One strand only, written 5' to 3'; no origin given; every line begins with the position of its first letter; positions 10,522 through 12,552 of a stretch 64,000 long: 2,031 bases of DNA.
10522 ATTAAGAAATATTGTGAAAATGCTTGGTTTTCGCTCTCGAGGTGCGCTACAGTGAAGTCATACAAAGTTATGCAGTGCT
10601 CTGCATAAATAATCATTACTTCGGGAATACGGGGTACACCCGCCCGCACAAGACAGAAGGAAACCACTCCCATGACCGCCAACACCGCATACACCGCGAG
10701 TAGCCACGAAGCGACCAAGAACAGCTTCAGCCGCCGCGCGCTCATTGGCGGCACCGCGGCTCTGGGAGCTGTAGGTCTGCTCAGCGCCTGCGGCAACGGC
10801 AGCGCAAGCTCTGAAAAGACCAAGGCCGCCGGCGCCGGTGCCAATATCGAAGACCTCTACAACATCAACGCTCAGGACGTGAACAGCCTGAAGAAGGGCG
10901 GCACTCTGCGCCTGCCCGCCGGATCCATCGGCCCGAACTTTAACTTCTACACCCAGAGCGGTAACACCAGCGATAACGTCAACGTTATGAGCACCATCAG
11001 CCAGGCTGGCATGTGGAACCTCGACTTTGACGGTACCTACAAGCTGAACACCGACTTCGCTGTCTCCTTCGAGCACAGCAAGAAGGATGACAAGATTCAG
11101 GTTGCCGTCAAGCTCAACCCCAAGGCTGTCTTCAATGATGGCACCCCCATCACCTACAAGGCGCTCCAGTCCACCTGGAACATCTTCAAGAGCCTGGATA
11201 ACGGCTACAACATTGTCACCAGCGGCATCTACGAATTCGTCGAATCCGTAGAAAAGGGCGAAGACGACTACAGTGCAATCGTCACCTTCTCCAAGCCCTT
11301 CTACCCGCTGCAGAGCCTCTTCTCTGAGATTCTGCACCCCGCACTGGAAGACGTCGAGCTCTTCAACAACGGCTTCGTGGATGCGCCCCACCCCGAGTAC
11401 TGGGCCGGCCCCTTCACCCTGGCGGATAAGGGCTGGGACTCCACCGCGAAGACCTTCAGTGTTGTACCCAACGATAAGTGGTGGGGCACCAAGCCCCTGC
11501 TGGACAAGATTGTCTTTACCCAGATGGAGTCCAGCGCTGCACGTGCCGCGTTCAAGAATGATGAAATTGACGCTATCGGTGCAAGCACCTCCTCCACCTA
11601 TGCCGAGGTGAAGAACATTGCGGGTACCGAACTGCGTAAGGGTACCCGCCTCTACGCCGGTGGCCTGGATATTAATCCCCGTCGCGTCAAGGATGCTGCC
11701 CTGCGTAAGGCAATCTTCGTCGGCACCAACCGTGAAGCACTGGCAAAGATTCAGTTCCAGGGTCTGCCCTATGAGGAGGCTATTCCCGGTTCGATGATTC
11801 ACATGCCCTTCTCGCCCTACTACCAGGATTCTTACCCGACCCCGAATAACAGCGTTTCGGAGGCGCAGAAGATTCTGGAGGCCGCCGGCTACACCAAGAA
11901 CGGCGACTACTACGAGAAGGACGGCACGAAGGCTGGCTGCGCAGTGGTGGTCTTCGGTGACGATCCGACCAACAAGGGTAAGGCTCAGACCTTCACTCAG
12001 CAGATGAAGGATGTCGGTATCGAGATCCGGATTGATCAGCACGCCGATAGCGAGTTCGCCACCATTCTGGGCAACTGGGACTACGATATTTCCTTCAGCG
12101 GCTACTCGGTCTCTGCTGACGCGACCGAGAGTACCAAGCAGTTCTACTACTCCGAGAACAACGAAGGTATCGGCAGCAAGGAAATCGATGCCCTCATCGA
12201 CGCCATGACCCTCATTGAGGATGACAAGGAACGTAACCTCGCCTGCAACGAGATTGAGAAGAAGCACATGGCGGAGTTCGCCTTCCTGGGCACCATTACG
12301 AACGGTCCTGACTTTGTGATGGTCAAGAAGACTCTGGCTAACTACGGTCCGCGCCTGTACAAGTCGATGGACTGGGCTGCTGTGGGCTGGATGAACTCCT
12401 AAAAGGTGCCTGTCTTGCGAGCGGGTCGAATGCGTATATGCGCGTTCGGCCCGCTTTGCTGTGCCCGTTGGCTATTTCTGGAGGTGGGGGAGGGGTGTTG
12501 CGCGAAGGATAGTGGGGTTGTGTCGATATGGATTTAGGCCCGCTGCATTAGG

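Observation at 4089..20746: One Opp-type translocator followed by six tandem, independently terminated substrate-binding lipoprotein paralogs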

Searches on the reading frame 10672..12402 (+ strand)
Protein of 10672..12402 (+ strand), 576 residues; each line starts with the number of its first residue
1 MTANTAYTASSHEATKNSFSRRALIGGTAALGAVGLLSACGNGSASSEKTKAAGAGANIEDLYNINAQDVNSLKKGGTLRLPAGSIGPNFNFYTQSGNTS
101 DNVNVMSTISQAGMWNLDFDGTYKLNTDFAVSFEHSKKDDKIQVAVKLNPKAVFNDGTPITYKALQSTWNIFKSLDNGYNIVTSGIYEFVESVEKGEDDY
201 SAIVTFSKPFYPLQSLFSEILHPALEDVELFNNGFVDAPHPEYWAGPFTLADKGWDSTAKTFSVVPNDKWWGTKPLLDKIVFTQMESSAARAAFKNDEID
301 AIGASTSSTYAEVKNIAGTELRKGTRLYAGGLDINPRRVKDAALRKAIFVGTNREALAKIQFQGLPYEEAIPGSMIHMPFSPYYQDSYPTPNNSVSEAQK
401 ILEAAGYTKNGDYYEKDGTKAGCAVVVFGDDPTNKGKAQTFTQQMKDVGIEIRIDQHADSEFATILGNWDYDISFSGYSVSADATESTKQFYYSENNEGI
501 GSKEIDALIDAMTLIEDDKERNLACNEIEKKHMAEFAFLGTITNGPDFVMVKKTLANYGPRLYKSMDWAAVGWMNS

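Call 3: search_protein_families(library=pfam, proteins=[window:10672-12402:+])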
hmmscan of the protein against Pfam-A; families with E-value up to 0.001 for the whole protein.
window:10672-12402:+ (576 aa): 1 family
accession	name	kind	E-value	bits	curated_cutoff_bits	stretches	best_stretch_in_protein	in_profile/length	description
PF00496.27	SBP_bac_5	-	2.9e-41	142.2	32.4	1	136-497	11-366/368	Bacterial extracellular solute-binding proteins, family 5 Middle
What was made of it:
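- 10672..12402 (+): S2, SBP lipoprotein (576 aa), clade A. PF00496 E 3e-41 (call 3).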

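Call 4: search_protein_families(library=ncbifam, proteins=[window:10672-12402:+])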
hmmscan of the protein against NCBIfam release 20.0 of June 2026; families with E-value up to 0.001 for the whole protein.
window:10672-12402:+ (576 aa): 6 families
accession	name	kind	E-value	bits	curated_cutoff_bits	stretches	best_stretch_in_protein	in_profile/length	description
TIGR02294.1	nickel_nikA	equivalog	1.3e-16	60.2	393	1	244-538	164-467/501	nickel ABC transporter substrate-binding protein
NF045467.1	Opp4A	equivalog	1.6e-16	59.7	650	1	262-459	224-435/556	oligopeptide ABC transporter substrate-binding protein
NF045468.1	Opp5A_nikA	equivalog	2.7e-16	59.1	600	1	137-532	66-447/488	nickel ABC transporter substrate-binding protein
NF047575.1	opine_bind_CntA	exception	1.6e-11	43.5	800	1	338-555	295-515/535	staphylopine-dependent metal ABC transporter substrate-binding lipoprotein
TIGR04028.1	SBP_KPN_01854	hypoth_equivalog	1e-09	37.5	468.5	1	91-540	12-475/509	TIGR04028 family ABC transporter substrate-binding protein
NF043070.1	DppA_dipep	equivalog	2.8e-05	22.9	1005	1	135-376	94-343/535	dipeptide ABC transporter periplasmic-binding protein DppA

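Call 25: find_homologous_proteins(query=window:10672-12402:+, max_evalue=1e-30)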
Query window:10672-12402:+ (576 aa): 456 proteins with E <= 1e-30 among 8000 candidates; the best 120 are listed.
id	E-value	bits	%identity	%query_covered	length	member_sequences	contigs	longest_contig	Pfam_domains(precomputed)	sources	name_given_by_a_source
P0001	0.0e+0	1257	95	100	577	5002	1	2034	PF00496.28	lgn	-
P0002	0.0e+0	1204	91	100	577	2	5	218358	PF00496.28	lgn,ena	-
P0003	0.0e+0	1192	90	100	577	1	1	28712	PF00496.28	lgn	-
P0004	0.0e+0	1191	90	100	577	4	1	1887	PF00496.28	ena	-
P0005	0.0e+0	1190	90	100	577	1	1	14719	PF00496.28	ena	-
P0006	0.0e+0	1189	89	100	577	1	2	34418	PF00496.28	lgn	-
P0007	0.0e+0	1186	90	100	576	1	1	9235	PF00496.28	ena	-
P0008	0.0e+0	1186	90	100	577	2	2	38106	PF00496.28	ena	-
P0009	0.0e+0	1185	90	100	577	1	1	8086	PF00496.28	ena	-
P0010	0.0e+0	1184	89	100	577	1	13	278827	PF00496.28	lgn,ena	-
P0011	0.0e+0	1184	90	100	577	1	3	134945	PF00496.28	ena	-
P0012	0.0e+0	1183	90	100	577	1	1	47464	PF00496.28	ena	-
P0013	0.0e+0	1183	89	100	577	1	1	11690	PF00496.28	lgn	-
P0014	0.0e+0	1183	89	100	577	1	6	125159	PF00496.28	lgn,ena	-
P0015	0.0e+0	1183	89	100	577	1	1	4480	PF00496.28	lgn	-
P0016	0.0e+0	1183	89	100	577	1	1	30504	PF00496.28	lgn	-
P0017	0.0e+0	1182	89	100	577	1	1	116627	PF00496.28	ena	-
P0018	0.0e+0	1182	89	100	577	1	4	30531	PF00496.28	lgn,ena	-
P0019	0.0e+0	1182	89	100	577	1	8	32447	PF00496.28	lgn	-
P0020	0.0e+0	1182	89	100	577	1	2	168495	PF00496.28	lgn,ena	-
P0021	0.0e+0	1181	89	100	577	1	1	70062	PF00496.28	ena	-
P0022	0.0e+0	1181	89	100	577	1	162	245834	PF00496.28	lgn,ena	-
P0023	0.0e+0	1181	89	100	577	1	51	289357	PF00496.28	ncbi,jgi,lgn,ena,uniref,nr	ncbi:ABC transporter family substrate-binding protein [uncultured Rothia sp.]|uniref:ABC transporter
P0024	0.0e+0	1181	89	100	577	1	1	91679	PF00496.28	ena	-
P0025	0.0e+0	1181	89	100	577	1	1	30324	PF00496.28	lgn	-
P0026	0.0e+0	1181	89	100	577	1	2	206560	PF00496.28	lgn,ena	-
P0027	0.0e+0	1180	89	100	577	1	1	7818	PF00496.28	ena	-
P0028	0.0e+0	1180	89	100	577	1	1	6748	PF00496.28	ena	-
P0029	0.0e+0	1180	89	100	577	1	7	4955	PF00496.28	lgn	-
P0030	0.0e+0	1180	89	100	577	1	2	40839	PF00496.28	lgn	-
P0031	0.0e+0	1180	89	100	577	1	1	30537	PF00496.28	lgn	-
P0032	0.0e+0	1180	89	100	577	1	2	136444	PF00496.28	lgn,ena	-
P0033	0.0e+0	1179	89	100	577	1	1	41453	PF00496.28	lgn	-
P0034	0.0e+0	1179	89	100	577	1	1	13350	PF00496.28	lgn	-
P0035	0.0e+0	1179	89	100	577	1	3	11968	PF00496.28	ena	-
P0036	0.0e+0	1179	89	100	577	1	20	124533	PF00496.28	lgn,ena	-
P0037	0.0e+0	1179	89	100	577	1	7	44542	PF00496.28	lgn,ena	-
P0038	0.0e+0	1179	89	100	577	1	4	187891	PF00496.28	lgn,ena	-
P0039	0.0e+0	1178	89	100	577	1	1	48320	PF00496.28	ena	-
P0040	0.0e+0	1178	89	100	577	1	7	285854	PF00496.28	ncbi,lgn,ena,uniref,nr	ncbi:MAG: ABC transporter family substrate-binding protein [Rothia mucilaginosa]|uniref:ABC transpor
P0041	0.0e+0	1178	89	100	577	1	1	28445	PF00496.28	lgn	-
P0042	0.0e+0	1178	89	100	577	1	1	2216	PF00496.28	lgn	-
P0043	0.0e+0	1178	89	100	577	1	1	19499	PF00496.28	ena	-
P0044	0.0e+0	1178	89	100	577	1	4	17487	PF00496.28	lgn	-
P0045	0.0e+0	1178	89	100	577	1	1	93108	PF00496.28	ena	-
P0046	0.0e+0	1178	89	100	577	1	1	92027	PF00496.28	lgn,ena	-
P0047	0.0e+0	1178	89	100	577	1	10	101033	PF00496.28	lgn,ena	-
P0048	0.0e+0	1177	89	100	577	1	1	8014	PF00496.28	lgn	-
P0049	0.0e+0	1177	89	100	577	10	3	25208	PF00496.28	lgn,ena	-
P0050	0.0e+0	1177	89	100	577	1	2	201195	PF00496.28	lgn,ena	-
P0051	0.0e+0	1176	89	100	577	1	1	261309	PF00496.28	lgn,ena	-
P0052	0.0e+0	1176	89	100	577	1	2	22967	PF00496.28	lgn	-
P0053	0.0e+0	1176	89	100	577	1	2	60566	PF00496.28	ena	-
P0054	0.0e+0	1176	89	100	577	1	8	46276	PF00496.28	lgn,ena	-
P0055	0.0e+0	1176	89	100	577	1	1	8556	PF00496.28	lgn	-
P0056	0.0e+0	1175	89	100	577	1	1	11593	PF00496.28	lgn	-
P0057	0.0e+0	1175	89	100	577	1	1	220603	PF00496.28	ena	-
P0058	0.0e+0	1175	89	100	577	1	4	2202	PF00496.28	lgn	-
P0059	0.0e+0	1175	89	100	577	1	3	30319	PF00496.28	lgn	-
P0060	0.0e+0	1174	89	100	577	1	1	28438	PF00496.28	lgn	-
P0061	0.0e+0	1174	89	100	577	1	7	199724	PF00496.28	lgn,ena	-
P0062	0.0e+0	1170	88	100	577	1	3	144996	PF00496.28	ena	-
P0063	0.0e+0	1126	88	100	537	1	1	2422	PF00496.28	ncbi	-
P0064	0.0e+0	1112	83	99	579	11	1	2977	PF00496.28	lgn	-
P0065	0.0e+0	1095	88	94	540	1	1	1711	PF00496.28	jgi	jgi:peptide/nickel transport system substrate-binding protein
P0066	0.0e+0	1082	92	93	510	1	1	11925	PF00496.28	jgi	-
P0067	0.0e+0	1075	91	90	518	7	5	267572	PF00496.28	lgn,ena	-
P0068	0.0e+0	1060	80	100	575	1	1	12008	PF00496.28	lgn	-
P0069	0.0e+0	1049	82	99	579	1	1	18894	PF00496.28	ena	-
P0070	3.0e-296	1002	77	99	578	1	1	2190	PF00496.28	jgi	-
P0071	1.0e-276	937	90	79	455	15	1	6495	PF00496.28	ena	-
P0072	8.0e-273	924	75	97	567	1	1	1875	PF00496.28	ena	-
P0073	2.2e-262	890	73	97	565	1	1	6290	PF00496.28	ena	-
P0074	5.4e-261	885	99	69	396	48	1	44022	PF00496.28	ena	-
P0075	4.6e-258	876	69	99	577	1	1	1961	PF00496.28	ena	-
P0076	2.0e-251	854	94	69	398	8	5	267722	PF00496.28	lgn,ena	-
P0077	4.7e-228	777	89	65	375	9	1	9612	PF00496.28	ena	-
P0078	4.1e-226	770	59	97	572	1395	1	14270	PF00496.28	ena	-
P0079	8.5e-226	769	60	97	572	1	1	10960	PF00496.28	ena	-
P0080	1.4e-218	745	61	99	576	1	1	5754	PF00496.28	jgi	-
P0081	2.6e-216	738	57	97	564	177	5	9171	PF00496.28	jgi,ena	jgi:putative ABC-type dipeptide/oligopeptide transport system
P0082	1.3e-213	729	56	97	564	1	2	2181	PF00496.28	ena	-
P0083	1.8e-213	728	56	97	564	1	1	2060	PF00496.28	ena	-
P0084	4.7e-213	727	89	61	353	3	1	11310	PF00496.28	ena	-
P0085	9.6e-208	709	59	97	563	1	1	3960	PF00496.28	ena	-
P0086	2.0e-206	705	59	97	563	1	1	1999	PF00496.28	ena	-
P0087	2.0e-206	705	57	97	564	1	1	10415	PF00496.28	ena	-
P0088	8.3e-201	687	55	96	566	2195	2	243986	PF00496.28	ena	-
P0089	6.3e-200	684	54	96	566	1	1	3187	PF00496.28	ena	-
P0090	3.0e-197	675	54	96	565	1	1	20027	PF00496.28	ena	-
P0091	3.1e-197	675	54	96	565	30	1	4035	PF00496.28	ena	-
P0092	7.3e-197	674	52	97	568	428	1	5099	PF00496.28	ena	-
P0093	2.4e-196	672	54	96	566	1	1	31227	PF00496.28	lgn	-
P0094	4.5e-196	671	54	96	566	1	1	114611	PF00496.28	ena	-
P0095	1.3e-195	669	54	93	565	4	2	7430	PF00496.28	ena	-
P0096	2.0e-195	669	53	96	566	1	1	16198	PF00496.28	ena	-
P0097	2.0e-195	669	54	96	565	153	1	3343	PF00496.28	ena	-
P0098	2.3e-195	669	54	96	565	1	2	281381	PF00496.28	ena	-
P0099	2.7e-195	668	54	96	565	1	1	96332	PF00496.28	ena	-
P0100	2.8e-195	668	54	96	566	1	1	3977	PF00496.28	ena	-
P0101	4.8e-195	668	54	96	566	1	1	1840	PF00496.28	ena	-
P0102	5.1e-195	667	53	93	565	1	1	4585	PF00496.28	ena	-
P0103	5.7e-195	667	54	96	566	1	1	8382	PF00496.28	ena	-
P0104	1.1e-194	666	54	96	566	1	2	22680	PF00496.28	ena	-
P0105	1.5e-194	666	53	93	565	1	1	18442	PF00496.28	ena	-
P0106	1.9e-194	666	53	96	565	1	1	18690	PF00496.28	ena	-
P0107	3.4e-194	665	54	96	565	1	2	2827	PF00496.28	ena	-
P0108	4.2e-194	664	53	93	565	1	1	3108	PF00496.28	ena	-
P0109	5.4e-194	664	53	96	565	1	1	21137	PF00496.28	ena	-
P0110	6.1e-194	664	53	96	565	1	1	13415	PF00496.28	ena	-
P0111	6.1e-194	664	54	96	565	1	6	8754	PF00496.28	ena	-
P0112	6.9e-194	664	53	96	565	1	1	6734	PF00496.28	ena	-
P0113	7.5e-194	664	53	96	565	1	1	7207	PF00496.28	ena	-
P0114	7.7e-194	664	53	96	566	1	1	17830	PF00496.28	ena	-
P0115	8.0e-194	664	53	96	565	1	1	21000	PF00496.28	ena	-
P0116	8.5e-194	663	53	96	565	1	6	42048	PF00496.28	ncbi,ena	-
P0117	8.6e-194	663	53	96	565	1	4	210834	PF00496.28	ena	-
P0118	9.2e-194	663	54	96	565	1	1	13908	PF00496.28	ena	-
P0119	1.4e-193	663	53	96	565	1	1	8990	PF00496.28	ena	-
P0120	1.5e-193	663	54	96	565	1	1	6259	PF00496.28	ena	-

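Call 26: find_encoding_contigs(protein=P0078, flank=10000, max_places=4)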
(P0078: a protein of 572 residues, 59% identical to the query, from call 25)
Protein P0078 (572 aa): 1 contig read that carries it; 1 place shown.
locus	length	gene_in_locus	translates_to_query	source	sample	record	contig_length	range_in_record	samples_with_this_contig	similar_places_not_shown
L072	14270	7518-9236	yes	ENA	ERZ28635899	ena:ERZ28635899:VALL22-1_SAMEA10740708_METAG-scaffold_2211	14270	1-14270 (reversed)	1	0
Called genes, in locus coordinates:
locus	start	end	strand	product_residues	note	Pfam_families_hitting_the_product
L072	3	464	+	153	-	?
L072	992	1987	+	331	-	PF00528:BPD_transp_1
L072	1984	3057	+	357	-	PF12911:OppC_N, PF00528:BPD_transp_1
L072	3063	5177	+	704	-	PF00005:ABC_tran, PF02463:SMC_N (faint), PF13304:AAA_21 (faint), PF08352:oligo_HPY, PF00005:ABC_tran, PF08352:oligo_HPY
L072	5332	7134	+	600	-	PF00496:SBP_bac_5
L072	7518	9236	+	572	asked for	PF00496:SBP_bac_5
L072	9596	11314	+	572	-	PF00496:SBP_bac_5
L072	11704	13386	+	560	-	PF00496:SBP_bac_5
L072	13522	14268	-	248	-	?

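Call 27: find_encoding_contigs(protein=P0081, flank=10000, max_places=4)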
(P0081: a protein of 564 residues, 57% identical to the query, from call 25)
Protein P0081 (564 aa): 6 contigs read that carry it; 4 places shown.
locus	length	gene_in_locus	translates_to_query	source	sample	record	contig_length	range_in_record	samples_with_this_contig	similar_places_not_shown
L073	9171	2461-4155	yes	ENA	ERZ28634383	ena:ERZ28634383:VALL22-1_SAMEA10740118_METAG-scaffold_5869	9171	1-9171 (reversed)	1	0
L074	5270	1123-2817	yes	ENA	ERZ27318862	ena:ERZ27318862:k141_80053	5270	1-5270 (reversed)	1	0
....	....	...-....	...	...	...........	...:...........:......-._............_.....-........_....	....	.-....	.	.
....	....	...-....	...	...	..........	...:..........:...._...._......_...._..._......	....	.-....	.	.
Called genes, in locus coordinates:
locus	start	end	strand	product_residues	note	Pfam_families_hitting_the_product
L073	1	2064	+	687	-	?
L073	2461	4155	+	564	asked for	PF00496:SBP_bac_5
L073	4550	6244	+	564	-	PF00496:SBP_bac_5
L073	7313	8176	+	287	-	PF00496:SBP_bac_5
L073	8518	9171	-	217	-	?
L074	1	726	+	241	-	?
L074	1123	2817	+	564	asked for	PF00496:SBP_bac_5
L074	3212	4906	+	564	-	PF00496:SBP_bac_5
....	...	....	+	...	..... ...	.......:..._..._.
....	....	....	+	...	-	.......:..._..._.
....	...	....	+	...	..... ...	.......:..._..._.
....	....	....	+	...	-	?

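Call 37: search_solved_structures(query=window:10672-12402:+, max_evalue=1e-12, show_alignments=1)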
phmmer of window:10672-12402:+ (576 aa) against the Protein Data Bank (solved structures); distinct sequences matched with E-value up to 1e-12: 5.
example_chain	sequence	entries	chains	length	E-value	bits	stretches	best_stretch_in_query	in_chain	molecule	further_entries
8j5q_A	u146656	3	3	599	4.4e-61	210.4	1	35-575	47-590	Uncharacterized protein Rv1280c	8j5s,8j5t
8j5u_A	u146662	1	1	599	4.4e-61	210.4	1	35-575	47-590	Uncharacterized protein Rv1280c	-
8j5r_A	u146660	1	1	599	1.4e-60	208.7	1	35-575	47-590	Uncharacterized protein Rv1280c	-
6wm6_A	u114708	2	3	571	1.1e-21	80.4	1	75-556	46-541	Extracellular solute-binding protein, family 5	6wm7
3t66_A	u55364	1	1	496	1e-15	60.7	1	145-514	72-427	Nickel ABC transporter (Nickel-binding protein)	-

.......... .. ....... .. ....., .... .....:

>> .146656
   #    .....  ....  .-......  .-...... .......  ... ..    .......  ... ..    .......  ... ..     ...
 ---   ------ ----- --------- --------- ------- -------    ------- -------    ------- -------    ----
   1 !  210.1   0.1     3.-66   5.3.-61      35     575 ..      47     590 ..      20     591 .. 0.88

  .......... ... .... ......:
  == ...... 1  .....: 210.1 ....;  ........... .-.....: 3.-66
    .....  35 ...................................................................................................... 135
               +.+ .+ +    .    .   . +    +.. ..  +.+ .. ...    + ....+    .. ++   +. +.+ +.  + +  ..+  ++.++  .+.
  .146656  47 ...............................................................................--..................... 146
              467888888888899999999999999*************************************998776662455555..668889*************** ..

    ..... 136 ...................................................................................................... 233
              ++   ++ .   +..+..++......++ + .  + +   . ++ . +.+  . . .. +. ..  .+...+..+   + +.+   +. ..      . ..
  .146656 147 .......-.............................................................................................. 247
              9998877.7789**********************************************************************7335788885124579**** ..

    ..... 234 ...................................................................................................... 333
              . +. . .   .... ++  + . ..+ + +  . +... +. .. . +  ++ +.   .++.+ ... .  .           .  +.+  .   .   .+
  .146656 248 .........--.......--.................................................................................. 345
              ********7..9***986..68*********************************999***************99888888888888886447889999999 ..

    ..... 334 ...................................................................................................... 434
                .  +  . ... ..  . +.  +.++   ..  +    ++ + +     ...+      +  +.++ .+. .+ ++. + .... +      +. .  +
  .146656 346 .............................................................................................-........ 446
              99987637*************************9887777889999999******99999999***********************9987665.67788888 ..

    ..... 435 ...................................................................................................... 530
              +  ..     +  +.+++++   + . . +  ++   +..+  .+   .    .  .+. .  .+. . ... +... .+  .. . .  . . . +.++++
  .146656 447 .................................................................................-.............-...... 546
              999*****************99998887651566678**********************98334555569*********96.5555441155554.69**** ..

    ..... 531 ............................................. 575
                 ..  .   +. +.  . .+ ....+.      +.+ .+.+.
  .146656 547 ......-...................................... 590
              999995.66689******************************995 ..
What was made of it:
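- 10672..12402 (+): Mtb OppA E 4e-61, aligned end to end (call 37).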

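Call 52: predict_structure(alignment_id=A2)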
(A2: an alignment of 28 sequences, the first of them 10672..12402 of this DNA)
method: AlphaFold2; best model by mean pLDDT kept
length: 576 residues; sequences in the alignment: 28
mean_pLDDT: 63.2   pTM: 0.54
mean pLDDT of the five models: 63.2, 60.5, 60.2, 58.2, 57.3
residues with pLDDT >= 90: 63; 70-90: 195; 50-70: 154; < 50: 164
segments of 3 or more residues with pLDDT < 50: 1-70, 117-123, 305-307, 323-330, 362-391, 459-463, 476-484, 537-548, 556-566, 573-576
pLDDT, mean of each block of 10 residues (from residue 1): 26 26 27 26 27 30 37 67 70 58 67 55 67 81 89 92 92 74 68 94 82 63 88 76 84 84 89 80 77 80 58 66 39 60 69 64 41 30 39 74 88 89 78 69 89 78 54 52 47 55 79 67 63 51 38 54 46 44
secondary structure, 60 per line:
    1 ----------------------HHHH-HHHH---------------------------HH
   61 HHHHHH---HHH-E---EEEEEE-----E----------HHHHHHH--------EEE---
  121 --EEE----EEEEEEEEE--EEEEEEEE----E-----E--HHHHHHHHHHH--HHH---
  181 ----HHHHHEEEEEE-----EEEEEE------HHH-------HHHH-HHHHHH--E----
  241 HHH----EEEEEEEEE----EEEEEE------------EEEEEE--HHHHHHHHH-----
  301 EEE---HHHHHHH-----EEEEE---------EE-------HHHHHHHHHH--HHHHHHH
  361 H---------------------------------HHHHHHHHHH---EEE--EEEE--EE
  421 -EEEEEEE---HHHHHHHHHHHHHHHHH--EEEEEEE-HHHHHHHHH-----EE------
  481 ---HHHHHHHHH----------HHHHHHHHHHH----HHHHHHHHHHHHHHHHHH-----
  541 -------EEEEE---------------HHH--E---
elements in order: H23-26 H28-31 H59-66 E78-83 H100-106 E115-117 E123-125 E130-138 E141-148 H162-172 H185-189 E190-195 E201-206 H223-226 H228-233 E248-256 E261-266 E279-284 H287-295 E301-303 H307-313 E319-323 H342-351 H354-361 H395-404 E408-410 E413-416 E422-428 H432-448 E451-457 H459-467 H484-492 H503-513 H518-535 E548-552
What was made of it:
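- The predicted structure has modest confidence (pLDDT 63, pTM 0.54; call 52).
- Tried and rejected: Structure prediction gave only a moderate model (pLDDT 63; call 52).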
